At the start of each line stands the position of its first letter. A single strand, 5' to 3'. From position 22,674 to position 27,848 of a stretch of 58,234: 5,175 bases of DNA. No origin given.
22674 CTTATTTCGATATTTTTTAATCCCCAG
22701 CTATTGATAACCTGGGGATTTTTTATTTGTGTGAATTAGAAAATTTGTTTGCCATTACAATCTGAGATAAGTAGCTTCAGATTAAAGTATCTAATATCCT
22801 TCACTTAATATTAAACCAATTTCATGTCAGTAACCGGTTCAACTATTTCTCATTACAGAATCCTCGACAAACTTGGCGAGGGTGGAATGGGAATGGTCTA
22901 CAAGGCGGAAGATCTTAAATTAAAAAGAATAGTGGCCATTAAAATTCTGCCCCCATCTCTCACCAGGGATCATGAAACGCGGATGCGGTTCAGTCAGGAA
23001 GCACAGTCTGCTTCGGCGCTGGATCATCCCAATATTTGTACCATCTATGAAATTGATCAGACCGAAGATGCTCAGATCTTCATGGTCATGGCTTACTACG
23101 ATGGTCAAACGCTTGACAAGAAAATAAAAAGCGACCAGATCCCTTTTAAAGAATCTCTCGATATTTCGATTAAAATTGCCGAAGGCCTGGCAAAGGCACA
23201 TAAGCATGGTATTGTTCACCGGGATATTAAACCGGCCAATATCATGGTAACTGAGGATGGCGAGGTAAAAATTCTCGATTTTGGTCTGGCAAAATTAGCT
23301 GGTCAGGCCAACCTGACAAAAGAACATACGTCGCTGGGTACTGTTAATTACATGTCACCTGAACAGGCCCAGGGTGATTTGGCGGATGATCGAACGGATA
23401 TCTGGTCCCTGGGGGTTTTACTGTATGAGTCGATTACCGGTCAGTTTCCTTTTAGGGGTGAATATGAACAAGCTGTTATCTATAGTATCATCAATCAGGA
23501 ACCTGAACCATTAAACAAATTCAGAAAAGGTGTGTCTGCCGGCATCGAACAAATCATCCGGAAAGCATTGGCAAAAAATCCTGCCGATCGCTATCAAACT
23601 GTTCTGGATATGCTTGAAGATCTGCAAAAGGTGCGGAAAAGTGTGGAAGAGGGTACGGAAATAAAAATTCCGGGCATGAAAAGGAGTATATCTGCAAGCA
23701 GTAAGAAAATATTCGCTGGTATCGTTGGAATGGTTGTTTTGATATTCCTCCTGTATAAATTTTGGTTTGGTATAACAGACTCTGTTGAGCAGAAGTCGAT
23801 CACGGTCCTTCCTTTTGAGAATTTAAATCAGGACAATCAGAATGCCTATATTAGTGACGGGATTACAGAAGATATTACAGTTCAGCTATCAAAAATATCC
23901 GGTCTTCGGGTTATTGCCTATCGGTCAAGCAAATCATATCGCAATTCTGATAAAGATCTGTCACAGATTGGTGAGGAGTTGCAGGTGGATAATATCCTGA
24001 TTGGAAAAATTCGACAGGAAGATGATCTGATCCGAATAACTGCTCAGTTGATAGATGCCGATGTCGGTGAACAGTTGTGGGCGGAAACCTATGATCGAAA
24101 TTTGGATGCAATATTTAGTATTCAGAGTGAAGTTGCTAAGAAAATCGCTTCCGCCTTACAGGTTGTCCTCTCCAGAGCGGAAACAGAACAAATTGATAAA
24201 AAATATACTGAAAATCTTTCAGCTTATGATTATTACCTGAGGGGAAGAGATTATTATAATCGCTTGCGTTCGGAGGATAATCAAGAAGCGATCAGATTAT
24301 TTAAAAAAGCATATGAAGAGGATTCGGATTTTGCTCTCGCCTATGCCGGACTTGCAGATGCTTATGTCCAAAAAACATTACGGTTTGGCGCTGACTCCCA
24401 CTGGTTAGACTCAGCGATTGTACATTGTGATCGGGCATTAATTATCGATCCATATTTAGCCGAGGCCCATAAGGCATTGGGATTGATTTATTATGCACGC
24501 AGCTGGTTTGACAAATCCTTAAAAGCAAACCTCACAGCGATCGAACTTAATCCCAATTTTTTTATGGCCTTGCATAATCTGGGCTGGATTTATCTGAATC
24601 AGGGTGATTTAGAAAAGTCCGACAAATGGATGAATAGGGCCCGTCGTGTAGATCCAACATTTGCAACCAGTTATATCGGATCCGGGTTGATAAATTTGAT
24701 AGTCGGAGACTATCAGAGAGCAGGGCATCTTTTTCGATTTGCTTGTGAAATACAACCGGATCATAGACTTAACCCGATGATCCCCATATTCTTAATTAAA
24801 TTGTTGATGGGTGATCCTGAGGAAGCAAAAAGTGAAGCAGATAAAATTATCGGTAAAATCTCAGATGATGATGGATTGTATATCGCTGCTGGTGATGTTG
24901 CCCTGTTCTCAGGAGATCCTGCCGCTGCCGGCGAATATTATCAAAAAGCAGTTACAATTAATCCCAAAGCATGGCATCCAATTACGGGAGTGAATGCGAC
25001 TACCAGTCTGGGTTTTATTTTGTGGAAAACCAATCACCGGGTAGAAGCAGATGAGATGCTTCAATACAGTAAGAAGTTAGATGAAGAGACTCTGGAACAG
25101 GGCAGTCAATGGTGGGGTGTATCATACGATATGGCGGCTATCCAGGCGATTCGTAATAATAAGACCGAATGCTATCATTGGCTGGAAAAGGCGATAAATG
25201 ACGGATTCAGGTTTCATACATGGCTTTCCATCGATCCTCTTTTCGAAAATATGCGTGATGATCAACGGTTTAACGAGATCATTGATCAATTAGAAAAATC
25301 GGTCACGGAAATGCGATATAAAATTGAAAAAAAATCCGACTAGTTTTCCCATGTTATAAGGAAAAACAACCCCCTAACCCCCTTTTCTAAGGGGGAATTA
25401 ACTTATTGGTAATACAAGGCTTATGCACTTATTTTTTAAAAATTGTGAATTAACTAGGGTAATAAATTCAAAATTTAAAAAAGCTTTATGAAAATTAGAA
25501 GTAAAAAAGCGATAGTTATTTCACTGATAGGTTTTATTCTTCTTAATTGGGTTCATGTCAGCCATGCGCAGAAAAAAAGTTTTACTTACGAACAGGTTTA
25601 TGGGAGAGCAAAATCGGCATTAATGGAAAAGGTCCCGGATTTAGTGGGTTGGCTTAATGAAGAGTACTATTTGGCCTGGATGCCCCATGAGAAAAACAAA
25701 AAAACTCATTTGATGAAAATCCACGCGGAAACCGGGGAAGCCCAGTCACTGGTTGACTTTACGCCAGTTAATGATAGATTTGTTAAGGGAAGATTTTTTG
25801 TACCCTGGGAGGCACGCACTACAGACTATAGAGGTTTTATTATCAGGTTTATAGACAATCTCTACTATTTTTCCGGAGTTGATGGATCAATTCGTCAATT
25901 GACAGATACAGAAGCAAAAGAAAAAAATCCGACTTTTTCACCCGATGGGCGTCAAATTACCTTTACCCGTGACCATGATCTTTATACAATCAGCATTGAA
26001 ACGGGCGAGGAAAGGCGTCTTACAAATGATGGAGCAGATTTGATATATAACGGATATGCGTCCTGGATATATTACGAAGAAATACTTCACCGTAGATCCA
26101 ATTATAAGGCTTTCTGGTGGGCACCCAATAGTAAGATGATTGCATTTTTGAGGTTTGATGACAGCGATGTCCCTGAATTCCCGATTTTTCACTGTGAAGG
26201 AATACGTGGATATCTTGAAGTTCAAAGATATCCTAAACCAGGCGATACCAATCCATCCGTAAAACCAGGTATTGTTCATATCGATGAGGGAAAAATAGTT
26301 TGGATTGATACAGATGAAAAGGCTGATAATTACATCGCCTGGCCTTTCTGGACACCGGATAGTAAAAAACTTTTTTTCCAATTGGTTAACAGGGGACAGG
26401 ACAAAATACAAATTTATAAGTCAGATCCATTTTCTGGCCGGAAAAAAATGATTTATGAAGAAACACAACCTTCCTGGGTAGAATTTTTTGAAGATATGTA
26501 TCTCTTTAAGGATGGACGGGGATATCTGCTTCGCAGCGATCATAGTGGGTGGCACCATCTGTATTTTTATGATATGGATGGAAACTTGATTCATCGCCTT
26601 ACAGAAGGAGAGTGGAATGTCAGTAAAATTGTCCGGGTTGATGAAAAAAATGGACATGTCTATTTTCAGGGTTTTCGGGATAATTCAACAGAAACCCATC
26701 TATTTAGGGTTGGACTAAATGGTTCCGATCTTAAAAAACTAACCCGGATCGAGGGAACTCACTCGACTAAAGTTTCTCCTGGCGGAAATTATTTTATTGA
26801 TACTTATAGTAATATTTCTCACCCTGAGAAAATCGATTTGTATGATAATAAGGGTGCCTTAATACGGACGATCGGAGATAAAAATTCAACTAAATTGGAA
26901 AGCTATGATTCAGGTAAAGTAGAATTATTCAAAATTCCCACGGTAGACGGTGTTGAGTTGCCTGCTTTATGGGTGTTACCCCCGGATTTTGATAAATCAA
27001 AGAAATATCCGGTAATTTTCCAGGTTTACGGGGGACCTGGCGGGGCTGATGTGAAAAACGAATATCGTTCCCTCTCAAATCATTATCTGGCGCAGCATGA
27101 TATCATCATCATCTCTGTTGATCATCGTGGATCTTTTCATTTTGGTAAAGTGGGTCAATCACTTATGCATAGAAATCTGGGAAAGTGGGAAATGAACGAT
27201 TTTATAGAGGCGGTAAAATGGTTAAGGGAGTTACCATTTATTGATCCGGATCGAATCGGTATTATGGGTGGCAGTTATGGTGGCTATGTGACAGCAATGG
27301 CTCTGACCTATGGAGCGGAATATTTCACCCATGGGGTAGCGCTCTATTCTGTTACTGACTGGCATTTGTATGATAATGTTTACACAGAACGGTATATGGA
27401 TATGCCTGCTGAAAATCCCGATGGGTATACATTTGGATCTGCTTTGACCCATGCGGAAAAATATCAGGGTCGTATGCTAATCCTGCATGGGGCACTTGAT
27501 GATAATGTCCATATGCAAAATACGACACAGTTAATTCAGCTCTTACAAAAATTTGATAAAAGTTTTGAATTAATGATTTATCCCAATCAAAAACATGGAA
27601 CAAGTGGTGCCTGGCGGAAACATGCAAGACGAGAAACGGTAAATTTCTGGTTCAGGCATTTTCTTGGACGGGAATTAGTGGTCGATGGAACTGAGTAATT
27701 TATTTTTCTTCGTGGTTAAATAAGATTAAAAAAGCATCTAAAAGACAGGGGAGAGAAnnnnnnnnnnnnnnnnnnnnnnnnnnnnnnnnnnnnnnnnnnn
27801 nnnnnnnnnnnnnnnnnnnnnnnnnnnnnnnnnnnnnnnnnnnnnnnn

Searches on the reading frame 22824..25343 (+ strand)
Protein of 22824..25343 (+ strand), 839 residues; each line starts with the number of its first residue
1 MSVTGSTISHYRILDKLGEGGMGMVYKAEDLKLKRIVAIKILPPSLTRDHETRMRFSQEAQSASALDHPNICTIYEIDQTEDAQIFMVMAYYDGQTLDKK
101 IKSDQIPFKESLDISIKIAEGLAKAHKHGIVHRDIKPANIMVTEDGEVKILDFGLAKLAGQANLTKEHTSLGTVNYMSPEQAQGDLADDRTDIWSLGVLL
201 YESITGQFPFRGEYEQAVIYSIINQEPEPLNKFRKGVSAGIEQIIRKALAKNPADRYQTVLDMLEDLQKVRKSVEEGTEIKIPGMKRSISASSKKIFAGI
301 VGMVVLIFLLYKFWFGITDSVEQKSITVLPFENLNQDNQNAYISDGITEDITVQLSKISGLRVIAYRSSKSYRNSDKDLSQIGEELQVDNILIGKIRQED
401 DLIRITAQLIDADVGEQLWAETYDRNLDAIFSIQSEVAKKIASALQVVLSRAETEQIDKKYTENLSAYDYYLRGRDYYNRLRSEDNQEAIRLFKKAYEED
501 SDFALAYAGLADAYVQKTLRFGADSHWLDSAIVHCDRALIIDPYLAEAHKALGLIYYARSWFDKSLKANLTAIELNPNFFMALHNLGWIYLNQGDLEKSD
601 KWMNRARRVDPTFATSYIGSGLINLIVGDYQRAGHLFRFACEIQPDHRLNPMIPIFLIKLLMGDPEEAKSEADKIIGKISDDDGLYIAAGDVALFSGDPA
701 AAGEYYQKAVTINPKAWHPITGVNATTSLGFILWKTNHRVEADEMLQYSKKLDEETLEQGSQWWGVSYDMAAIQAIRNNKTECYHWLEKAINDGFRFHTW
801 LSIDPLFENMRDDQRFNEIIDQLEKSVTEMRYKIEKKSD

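Call 23: search_protein_families(library=ncbifam, proteins=[window:22824-25343:+])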
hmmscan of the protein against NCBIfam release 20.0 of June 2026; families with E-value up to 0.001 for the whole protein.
window:22824-25343:+ (839 aa): 36 families (the best 25 are shown)
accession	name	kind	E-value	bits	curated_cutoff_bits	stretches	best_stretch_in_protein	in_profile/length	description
NF033483.0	PknB_PASTA_kin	equivalog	8.2e-101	338.7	450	1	10-274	8-272/563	Stk1 family PASTA domain-containing Ser/Thr kinase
NF052427.1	StpK7MSMEG_1200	equivalog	1.3e-61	208.8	900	1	7-320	5-320/601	serine/threonine protein kinase StpK7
NF047741.1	antiphage_MADS6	equivalog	3.7e-48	164.5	460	2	97-276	285-466/612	methylation-associated defense system protein kinase MAD6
NF009651.0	PRK13184.1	equivalog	6.9e-47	160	839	1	9-273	2-293/932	serine/threonine-protein kinase PknD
TIGR03903.1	TOMM_kin_cyc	equivalog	3.7e-38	131.1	705.75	1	36-271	5-248/1267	TOMM system kinase/cyclase fusion protein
NF053615.1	SerThrKinAfsKStmc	equivalog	4.4e-31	108.3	1300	1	8-246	12-248/809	protein serine/threonine kinase AfsK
NF038150.1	lanthi_synth_IV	equivalog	4e-25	88.3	650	1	11-273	191-459/851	class IV lanthionine synthetase LanL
NF033442.0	BREX_PglW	equivalog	1.7e-21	75.8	990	1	50-276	251-492/1391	BREX system serine/threonine kinase PglW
TIGR02917.1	PEP_TPR_lipo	equivalog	1.1e-15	56.6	312.2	1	530-791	313-560/899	XrtA/PEP-CTERM system TPR-repeat protein PrsT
NF038151.1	lanthi_synth_III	equivalog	1.5e-15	56.7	575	1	10-276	221-495/833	class III lanthionine synthetase LanKC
NF047558.1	TPR_END_plus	domain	3e-13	49.5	32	1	768-820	3-55/56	TPR end-of-group domain-containing protein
NF058632.1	SerThrKinPrkT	equivalog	4.3e-13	49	280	1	9-311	21-316/322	serine/threonine protein kinase PrkT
TIGR03724.2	arch_bud32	equivalog_domain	3.3e-12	46.3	125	1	54-160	38-135/193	KEOPS complex kinase/ATPase Bud32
TIGR02521.1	type_IV_pilW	equivalog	4.1e-12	46.1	154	1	511-647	31-168/234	type IV pilus biogenesis/stability protein PilW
NF043056.1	T4SS_LegK1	equivalog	5.8e-12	45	550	1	54-200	123-280/516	Dot/Icm T4SS effector kinase LegK1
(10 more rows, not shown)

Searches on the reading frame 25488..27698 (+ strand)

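Call 23: search_protein_families(library=ncbifam, proteins=[window:25488-27698:+])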
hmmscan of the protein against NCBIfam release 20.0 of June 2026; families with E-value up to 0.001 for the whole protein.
window:25488-27698:+ (736 aa): 7 families
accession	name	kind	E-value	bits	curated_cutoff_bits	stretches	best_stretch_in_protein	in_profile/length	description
NF053518.1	DipepPtdsDpp5Prph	equivalog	6.9e-34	117.4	900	1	378-601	300-519/655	dipeptidyl-peptidase Dpp5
NF033523.0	lasso_peptidase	equivalog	1.1e-14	54.1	400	1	397-726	298-637/638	Atxe2 family lasso peptide isopeptidase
TIGR02800.1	propeller_TolB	equivalog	1.5e-12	47.2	343.15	2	124-183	260-323/418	Tol-Pal system beta propeller repeat protein TolB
NF050058.1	e_dPHAscl_type1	hypoth_equivalog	7.6e-09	35.4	150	1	566-729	82-250/276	extracellular catalytic domain type 1 short-chain-length polyhydroxyalkanoate depolymerase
NF007511.0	PRK10115.1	equivalog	1.5e-05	23.7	1313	1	440-618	379-554/686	oligopeptidase B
NF041440.1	hydrolase_YghX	exception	0.00021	20.5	460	0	566-609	155-198/292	YghX family hydrolase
NF002183.0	PRK01029.1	equivalog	0.00047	19.3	405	0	121-172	258-314/429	Tol-Pal system protein TolB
